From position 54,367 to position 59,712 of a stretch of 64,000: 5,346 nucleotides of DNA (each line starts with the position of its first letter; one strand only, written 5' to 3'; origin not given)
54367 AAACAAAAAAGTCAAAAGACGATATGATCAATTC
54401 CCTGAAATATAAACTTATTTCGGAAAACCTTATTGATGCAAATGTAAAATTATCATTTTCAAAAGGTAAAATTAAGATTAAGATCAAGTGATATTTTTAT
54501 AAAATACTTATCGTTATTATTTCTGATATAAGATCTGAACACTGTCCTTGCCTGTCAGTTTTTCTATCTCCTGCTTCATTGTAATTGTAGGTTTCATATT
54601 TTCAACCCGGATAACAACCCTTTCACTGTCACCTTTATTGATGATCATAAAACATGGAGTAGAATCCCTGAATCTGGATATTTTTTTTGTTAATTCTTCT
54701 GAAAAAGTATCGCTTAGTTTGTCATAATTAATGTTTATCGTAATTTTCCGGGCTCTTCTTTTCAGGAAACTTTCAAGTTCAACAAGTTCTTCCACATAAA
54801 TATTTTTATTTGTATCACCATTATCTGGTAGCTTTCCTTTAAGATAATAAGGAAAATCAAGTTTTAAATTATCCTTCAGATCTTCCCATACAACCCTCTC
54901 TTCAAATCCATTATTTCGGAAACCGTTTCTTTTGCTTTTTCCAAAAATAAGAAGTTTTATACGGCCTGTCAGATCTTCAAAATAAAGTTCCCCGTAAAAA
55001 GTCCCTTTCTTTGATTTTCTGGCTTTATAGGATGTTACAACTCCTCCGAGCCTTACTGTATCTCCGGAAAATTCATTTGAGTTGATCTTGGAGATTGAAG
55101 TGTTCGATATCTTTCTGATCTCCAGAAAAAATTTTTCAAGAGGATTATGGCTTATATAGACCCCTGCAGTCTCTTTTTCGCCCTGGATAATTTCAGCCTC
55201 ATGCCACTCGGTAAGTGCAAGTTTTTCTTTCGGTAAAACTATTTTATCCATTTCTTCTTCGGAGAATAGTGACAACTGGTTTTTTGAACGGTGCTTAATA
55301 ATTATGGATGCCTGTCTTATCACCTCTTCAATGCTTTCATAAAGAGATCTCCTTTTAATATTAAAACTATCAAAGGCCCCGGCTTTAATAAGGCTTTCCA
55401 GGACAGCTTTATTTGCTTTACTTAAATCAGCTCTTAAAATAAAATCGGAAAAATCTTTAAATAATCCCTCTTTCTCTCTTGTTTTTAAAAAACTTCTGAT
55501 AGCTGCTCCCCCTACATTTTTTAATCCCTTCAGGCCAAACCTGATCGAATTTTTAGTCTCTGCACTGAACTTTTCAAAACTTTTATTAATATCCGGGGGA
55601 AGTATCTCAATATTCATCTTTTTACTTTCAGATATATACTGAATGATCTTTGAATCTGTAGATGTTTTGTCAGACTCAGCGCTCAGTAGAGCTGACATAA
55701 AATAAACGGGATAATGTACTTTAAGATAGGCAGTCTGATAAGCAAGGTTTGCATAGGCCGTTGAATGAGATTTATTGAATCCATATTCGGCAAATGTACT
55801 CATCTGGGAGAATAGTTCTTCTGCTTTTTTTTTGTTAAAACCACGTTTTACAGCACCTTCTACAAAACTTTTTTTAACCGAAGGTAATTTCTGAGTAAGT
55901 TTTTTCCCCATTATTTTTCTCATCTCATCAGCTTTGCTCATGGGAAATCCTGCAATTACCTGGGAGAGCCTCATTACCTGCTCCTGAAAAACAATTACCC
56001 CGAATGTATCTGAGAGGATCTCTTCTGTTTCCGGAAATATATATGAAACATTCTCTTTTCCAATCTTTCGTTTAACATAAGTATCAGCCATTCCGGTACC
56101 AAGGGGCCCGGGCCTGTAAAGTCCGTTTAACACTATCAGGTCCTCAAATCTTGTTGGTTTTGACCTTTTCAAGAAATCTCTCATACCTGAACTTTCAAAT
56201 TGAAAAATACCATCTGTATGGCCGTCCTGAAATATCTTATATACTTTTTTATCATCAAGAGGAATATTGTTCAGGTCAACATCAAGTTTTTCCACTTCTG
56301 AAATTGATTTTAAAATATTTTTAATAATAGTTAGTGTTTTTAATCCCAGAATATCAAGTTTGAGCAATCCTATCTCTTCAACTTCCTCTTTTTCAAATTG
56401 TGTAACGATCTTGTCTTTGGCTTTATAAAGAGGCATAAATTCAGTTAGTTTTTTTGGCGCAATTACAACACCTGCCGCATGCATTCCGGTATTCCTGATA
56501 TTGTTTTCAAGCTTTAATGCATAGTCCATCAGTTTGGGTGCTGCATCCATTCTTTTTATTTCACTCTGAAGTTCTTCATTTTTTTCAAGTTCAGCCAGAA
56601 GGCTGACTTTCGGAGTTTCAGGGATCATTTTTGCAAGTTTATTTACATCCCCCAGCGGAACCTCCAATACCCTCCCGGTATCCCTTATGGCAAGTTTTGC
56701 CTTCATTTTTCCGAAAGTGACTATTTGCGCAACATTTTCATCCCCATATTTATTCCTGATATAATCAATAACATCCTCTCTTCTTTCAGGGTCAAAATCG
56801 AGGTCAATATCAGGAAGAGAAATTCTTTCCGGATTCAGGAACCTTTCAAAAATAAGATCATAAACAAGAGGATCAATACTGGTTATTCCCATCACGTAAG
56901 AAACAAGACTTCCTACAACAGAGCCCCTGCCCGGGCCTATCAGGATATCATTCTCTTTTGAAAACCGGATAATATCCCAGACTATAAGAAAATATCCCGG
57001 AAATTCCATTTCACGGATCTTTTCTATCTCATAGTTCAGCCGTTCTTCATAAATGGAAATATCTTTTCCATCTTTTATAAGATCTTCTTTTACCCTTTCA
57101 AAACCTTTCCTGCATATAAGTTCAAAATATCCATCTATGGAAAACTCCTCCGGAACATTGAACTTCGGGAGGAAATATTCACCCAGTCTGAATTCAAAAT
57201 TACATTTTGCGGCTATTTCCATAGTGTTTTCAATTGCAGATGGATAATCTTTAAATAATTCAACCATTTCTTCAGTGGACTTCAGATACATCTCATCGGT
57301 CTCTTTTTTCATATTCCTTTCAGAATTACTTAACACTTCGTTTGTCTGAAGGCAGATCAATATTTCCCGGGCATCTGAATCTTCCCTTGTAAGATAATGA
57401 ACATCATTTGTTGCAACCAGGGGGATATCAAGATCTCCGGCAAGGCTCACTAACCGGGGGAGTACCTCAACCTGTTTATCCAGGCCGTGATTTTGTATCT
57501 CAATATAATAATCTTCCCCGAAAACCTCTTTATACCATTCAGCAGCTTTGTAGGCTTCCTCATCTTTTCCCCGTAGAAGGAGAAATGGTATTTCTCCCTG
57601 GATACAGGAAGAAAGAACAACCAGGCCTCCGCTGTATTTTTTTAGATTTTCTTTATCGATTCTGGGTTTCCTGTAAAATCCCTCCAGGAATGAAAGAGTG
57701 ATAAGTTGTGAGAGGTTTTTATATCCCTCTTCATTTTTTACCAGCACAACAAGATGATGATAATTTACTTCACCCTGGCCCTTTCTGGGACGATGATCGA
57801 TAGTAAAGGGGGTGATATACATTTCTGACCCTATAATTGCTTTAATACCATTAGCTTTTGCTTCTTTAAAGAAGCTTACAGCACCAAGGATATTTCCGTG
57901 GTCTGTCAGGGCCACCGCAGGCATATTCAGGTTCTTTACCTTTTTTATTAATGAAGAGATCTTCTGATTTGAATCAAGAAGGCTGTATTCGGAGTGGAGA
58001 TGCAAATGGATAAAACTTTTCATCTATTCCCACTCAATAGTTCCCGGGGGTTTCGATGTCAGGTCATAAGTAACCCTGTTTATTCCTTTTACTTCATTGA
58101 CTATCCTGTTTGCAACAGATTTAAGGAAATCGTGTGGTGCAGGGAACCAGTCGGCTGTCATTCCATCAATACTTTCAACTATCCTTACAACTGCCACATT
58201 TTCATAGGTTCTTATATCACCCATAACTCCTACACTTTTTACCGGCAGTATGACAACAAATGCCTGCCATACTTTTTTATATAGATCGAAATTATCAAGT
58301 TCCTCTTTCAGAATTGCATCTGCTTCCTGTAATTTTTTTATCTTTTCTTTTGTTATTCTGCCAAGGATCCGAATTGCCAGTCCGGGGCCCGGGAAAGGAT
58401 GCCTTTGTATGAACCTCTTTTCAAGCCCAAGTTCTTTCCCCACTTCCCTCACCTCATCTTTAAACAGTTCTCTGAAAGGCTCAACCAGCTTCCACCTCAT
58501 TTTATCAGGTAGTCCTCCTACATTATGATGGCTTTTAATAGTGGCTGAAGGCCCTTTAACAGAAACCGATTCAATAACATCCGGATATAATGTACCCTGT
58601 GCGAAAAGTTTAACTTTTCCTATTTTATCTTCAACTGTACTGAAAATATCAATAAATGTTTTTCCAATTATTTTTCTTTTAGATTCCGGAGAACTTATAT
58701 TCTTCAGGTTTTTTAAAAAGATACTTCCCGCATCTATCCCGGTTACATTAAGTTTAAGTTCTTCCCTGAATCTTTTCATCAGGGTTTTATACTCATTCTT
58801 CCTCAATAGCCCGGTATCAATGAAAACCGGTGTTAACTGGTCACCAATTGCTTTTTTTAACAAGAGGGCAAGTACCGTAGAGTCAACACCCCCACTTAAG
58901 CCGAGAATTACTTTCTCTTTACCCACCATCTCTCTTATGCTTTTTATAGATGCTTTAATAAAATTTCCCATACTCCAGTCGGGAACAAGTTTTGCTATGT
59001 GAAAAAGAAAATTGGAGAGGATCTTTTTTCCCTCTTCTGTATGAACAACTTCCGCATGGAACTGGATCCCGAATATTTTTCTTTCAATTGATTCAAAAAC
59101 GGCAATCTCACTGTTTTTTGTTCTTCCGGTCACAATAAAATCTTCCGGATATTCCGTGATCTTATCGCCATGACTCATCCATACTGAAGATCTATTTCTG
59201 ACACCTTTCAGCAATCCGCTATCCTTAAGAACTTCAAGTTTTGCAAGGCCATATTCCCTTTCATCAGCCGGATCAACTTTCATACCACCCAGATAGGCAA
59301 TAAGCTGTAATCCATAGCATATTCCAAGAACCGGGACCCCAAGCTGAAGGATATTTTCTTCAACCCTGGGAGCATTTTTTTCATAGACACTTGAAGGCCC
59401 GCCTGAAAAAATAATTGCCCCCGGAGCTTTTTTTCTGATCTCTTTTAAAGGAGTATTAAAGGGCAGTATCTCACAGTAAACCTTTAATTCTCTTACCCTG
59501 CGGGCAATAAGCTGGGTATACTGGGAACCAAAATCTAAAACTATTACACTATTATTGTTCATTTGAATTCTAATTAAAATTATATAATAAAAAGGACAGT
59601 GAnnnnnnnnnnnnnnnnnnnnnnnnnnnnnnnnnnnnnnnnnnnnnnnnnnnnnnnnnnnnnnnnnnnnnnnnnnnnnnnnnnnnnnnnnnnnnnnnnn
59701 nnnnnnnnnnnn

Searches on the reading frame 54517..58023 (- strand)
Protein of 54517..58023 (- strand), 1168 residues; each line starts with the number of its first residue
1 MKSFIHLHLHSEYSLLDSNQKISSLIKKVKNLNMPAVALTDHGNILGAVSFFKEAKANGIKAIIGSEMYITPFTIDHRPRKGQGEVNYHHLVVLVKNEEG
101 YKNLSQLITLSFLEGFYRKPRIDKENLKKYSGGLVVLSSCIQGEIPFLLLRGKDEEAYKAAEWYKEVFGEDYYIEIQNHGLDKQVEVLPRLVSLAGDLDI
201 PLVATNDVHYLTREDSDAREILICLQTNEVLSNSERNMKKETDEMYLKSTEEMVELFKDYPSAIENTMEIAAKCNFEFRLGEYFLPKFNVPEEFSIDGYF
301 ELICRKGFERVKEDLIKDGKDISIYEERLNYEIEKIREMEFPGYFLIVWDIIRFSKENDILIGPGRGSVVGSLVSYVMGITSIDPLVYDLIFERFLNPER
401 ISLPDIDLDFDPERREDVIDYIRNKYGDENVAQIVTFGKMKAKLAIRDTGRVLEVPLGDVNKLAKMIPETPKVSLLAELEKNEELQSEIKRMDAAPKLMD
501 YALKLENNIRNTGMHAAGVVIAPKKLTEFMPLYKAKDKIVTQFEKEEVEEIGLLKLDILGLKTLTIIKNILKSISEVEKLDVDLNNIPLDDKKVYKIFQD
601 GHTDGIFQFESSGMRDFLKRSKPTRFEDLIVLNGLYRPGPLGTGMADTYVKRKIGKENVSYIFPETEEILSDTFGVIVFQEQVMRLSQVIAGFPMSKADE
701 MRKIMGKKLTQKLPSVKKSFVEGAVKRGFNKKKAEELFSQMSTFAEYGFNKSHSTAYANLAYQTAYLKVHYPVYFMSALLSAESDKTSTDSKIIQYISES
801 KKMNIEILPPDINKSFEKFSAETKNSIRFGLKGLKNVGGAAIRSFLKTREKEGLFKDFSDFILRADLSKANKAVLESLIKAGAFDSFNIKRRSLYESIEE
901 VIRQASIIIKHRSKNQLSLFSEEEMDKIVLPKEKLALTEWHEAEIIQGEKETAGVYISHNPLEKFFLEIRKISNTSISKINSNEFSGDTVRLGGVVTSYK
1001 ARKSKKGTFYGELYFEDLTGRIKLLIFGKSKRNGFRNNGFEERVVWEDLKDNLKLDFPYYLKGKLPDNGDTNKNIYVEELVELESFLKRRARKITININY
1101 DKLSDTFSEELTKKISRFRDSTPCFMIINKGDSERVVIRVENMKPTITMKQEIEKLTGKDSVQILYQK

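Call 33: search_protein_families(library=pfam, proteins=[window:54517-58023:-], max_evalue=0.00001)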
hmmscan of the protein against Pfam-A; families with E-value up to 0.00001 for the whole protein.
window:54517-58023:- (1168 aa): 4 families
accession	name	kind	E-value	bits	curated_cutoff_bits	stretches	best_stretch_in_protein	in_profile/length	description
PF07733.18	DNA_pol3_alpha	-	7.9e-96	321.1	23.9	1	321-560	19-260/260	Bacterial DNA polymerase III alpha NTPase domain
PF17657.6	DNA_pol3_finger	-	2.5e-60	203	22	1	563-728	1-166/166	Bacterial DNA polymerase III alpha subunit finger domain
PF02811.25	PHP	-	2.3e-54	184.6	26.4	1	6-179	1-164/164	PHP domain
PF14579.12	HHH_6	-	3.4e-29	101.3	25.6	1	804-894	1-90/90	Helix-hairpin-helix motif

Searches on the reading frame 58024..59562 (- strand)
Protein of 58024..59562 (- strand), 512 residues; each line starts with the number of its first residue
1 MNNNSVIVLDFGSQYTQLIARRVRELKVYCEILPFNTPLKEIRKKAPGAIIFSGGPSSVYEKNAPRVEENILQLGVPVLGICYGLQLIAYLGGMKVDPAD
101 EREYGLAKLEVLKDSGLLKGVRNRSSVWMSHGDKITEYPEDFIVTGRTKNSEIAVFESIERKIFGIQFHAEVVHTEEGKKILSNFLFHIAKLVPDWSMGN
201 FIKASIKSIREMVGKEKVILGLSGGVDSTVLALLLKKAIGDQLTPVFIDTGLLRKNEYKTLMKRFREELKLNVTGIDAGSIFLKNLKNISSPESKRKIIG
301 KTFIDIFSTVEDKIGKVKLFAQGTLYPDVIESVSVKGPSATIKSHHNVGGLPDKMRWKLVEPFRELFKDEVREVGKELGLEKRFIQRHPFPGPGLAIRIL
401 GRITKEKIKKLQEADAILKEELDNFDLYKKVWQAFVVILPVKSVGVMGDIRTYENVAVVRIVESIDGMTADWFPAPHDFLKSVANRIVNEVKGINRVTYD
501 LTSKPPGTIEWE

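Call 33: search_protein_families(library=pfam, proteins=[window:58024-59562:-], max_evalue=0.00001)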
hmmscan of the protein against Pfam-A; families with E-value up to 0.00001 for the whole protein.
window:58024-59562:- (512 aa): 4 families
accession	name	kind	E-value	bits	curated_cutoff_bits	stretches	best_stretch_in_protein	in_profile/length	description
PF00117.34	GATase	-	1.2e-43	149.5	22.8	1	8-188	2-189/190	Glutamine amidotransferase class-I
PF00958.27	GMP_synt_C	-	1.1e-41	141.3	27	1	420-511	1-92/92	GMP synthase C terminal domain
PF02540.23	NAD_synthase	-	4.5e-10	39.5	21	1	203-283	6-86/242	NAD synthase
PF07722.19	Peptidase_C26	-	1.7e-07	31.7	20.5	1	69-171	99-219/219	Peptidase C26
